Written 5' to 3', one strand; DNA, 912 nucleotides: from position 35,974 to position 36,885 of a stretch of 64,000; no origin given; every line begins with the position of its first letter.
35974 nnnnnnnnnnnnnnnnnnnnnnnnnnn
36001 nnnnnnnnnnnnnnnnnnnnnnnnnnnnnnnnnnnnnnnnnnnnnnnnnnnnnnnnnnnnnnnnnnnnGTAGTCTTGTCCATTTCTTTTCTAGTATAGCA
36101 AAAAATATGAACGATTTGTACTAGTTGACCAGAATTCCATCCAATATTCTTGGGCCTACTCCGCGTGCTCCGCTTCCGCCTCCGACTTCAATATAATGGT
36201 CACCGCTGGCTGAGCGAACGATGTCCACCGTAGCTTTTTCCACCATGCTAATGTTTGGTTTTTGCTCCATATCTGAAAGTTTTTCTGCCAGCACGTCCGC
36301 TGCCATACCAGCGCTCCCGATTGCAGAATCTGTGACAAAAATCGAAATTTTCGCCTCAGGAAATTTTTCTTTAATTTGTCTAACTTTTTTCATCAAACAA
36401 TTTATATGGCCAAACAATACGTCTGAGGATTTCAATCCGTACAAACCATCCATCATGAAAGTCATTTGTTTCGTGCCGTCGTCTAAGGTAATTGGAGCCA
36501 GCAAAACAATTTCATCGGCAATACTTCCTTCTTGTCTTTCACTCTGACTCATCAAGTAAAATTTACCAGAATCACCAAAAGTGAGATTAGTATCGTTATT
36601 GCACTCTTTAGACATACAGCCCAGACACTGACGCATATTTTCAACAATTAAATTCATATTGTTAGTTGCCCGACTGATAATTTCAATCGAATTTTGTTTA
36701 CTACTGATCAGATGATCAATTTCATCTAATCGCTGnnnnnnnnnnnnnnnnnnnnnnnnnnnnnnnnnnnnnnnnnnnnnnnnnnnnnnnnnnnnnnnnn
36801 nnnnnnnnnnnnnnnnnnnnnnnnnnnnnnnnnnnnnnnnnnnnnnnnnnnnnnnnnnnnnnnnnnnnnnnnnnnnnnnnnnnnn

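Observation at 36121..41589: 1822-aa acidic, motif-less cytoplasmic protein inserted between murF and mraY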

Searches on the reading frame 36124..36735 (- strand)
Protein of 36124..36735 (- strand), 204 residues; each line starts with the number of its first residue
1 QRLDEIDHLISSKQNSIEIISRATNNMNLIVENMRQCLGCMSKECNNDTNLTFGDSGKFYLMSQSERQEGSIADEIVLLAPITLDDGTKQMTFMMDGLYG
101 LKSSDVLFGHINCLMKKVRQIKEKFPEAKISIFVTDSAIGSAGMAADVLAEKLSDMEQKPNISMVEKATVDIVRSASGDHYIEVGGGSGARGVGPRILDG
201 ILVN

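Call 50: search_solved_structures(query=A3, max_evalue=10, show_alignments=2)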
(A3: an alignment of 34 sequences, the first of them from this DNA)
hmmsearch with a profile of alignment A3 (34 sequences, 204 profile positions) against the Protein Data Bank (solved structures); distinct sequences matched with E-value up to 10: 3.
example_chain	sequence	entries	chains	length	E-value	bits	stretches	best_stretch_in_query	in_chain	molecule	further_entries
3r7w_A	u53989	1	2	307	0.028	16.9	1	82-155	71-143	GTP-binding protein GTR1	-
4arz_A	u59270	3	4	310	0.028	16.9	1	82-155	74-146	GTP-BINDING PROTEIN GTR1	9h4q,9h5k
6jwp_A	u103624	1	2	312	0.028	16.9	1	82-155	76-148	GTP-binding protein GTR1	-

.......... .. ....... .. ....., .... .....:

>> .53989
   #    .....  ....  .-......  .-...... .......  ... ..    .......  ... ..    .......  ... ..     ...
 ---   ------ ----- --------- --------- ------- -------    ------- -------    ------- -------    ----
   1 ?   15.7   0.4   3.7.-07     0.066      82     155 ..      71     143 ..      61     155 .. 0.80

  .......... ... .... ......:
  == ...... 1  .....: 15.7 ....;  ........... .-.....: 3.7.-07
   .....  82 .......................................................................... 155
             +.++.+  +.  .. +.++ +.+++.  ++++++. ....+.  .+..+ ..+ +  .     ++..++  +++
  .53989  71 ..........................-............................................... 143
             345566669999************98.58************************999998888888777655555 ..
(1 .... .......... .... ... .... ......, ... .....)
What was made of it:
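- Tried and rejected: The same search with the terminal domain (A3) gave Gtr1 at E 0.028, a generic beta-alpha-beta match (call 50).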

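Call 51: search_protein_families(library=pfam, alignment_id=A3, max_evalue=10)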
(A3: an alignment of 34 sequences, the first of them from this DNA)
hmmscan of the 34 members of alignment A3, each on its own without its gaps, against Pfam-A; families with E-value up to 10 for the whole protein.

A. member 1, seq(204 aa): 0 families

B. families by the number of members that match (of 34 scanned): 20 families
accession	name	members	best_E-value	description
PF16682.11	MSL2-CXC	1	0.0072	CXC domain of E3 ubiquitin-protein ligase MSL2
PF20715.2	DUF6827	1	0.0087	Domain of unknown function (DUF6827)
PF16702.10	DUF5063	1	0.013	Domain of unknown function (DUF5063)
PF00563.25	EAL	1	0.027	EAL domain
PF02635.20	DsrE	1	0.052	DsrE/DsrF-like family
PF12257.13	IML1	1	0.053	Vacuolar membrane-associated protein Iml1, N-terminal domain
PF07426.16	Dynactin_p22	1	0.058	Dynactin subunit p22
PF25136.1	DUF7823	1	0.073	Domain of unknown function (DUF7823)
PF24736.1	DUF7687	1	0.079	Domain of unknown function (DUF7687)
PF19036.6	Fuz_longin_1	1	0.097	First Longin domain of FUZ, MON1 and HPS1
PF22590.2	Cas3-like_C_2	1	0.099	CRISPR-associated nuclease/helicase Cas3, C-terminal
PF13100.11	OstA_2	1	0.1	OstA-like protein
PF01474.22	DAHP_synth_2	1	0.14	Class-II DAHP synthetase family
PF02348.25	CTP_transf_3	1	0.15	Cytidylyltransferase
PF05046.19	Img2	1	0.16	Mitochondrial large subunit ribosomal protein (Img2)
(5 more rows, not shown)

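Call 63: predict_structure(alignment_id=A3)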
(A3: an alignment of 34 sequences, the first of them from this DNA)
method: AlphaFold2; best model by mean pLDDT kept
length: 204 residues; sequences in the alignment: 34
mean_pLDDT: 84.7   pTM: 0.81
mean pLDDT of the five models: 84.7, 84.3, 84.1, 82.9, 81.6
residues with pLDDT >= 90: 115; 70-90: 51; 50-70: 31; < 50: 7
segments of 3 or more residues with pLDDT < 50: 42-47
pLDDT, mean of each block of 10 residues (from residue 1): 73 74 88 66 48 76 88 92 96 93 95 95 96 96 95 91 96 79 65 88 96
secondary structure, 60 per line:
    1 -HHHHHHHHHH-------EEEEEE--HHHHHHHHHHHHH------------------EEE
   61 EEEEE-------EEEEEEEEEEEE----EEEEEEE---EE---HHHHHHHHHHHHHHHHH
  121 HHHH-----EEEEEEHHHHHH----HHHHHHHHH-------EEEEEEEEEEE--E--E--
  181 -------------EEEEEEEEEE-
elements in order: H2-11 E19-24 H27-39 E58-65 E73-84 E89-95 H104-124 E130-135 H136-141 H146-154 E162-172 E194-203
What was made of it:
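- On GNAT superfamily: The AF2 domain model (pLDDT 84.7) has this order, except that a2 is a low-confidence loop (call 63).
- The domain model has pLDDT 84.7 and pTM 0.81, with GNAT strand and helix order (call 63).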

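Call 65: fold_search(model_id=the predicted structure, library=pdb)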
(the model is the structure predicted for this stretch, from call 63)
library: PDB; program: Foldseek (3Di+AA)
matches with E <= 10: 819; with E <= 0.001: 0
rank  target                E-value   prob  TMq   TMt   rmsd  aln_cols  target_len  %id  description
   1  5hmn_C                1.2e-03  1.00  0.36  0.45   7.2       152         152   15  Crystal structure of an aminoglycoside acetyltransferase HMB0005 from an uncultured soil metagenomic sample, unknown a (released 2016-02-17)
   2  7n1l_K                1.6e-03  1.00  0.33  0.41   6.5       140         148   10  Crystal Structure of Ribosomal-protein-alanine N-acetyltransferase from Brucella melitensis biovar Abortus 2308 (released 2021-06-16)
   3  5u08_D                3.7e-03  1.00  0.34  0.43   5.9       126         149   11  Crystal structure of an aminoglycoside acetyltransferase meta-AAC0020 from an uncultured soil metagenomic sample in co (released 2017-02-08)
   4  5f46_B                3.9e-03  1.00  0.34  0.43   5.8       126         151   11  Crystal structure of an aminoglycoside acetyltransferase meta-AAC0020 from an uncultured soil metagenomic sample, apoe (released 2015-12-16)
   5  1qsm_A                4.6e-03  0.99  0.35  0.44   6.3       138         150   12  Histone Acetyltransferase HPA2 from Saccharomyces Cerevisiae in Complex with Acetyl Coenzyme A (released 1999-12-22)
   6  5f47_B                4.9e-03  1.00  0.38  0.48   6.2       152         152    8  Crystal structure of an aminoglycoside acetyltransferase meta-AAC0020 from an uncultured soil metagenomic sample in co (released 2015-12-30)
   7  4yfj_A                5.2e-03  0.99  0.38  0.47   6.6       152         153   14  Crystal structure of aminoglycoside acetyltransferase AAC(3)-Ib (released 2015-03-18)
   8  1qsm_B                5.5e-03  0.99  0.36  0.45   6.2       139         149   12  Histone Acetyltransferase HPA2 from Saccharomyces Cerevisiae in Complex with Acetyl Coenzyme A (released 1999-12-22)
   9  7n1l_A                5.8e-03  1.00  0.39  0.51   5.6       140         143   10  Crystal Structure of Ribosomal-protein-alanine N-acetyltransferase from Brucella melitensis biovar Abortus 2308 (released 2021-06-16)
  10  7n1l_M                5.8e-03  0.99  0.35  0.47   6.4       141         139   11  Crystal Structure of Ribosomal-protein-alanine N-acetyltransferase from Brucella melitensis biovar Abortus 2308 (released 2021-06-16)
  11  4ua3_B                5.8e-03  0.93  0.33  0.33  12.8       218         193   11  Crystal structure of selenomethionine labeled SpNatD (released 2015-01-28)
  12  1s60                  6.2e-03  1.00  0.45  0.57   5.5       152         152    9  Aminoglycoside N-Acetyltransferase AAC(6')-Iy in Complex with CoA and N-terminal His(6)-tag (crystal form 2) (released 2004-05-18)
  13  7n1l_B                6.2e-03  1.00  0.39  0.51   5.7       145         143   12  Crystal Structure of Ribosomal-protein-alanine N-acetyltransferase from Brucella melitensis biovar Abortus 2308 (released 2021-06-16)
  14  7n1l_E                6.2e-03  1.00  0.38  0.50   6.3       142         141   10  Crystal Structure of Ribosomal-protein-alanine N-acetyltransferase from Brucella melitensis biovar Abortus 2308 (released 2021-06-16)
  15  1s3z_A                6.2e-03  0.99  0.39  0.50   6.6       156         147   11  Aminoglycoside N-Acetyltransferase AAC(6')-Iy in Complex with CoA and Ribostamycin (released 2004-05-18)
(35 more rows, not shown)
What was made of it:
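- On GNAT superfamily: In the Foldseek PDB search, 50 of 50 top hits are GNAT-fold, with probability 0.75-1.00 (49 of 50 at or above 0.91), E 1e-3 to 2e-2 and target-normalised TM up to 0.57 (call 65).
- Closest known: GNAT superfamily acyl-CoA N-acyltransferases. Same: All 50 best PDB fold matches are GNAT proteins (calls 63, 65).
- Checked: Structure prediction reveals a GNAT-like terminal domain (calls 63, 65).
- Probabilities are 0.75-1.00, with 49 of 50 at or above 0.91 (call 65). Its terminal domain has a GNAT-type fold (call 65).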
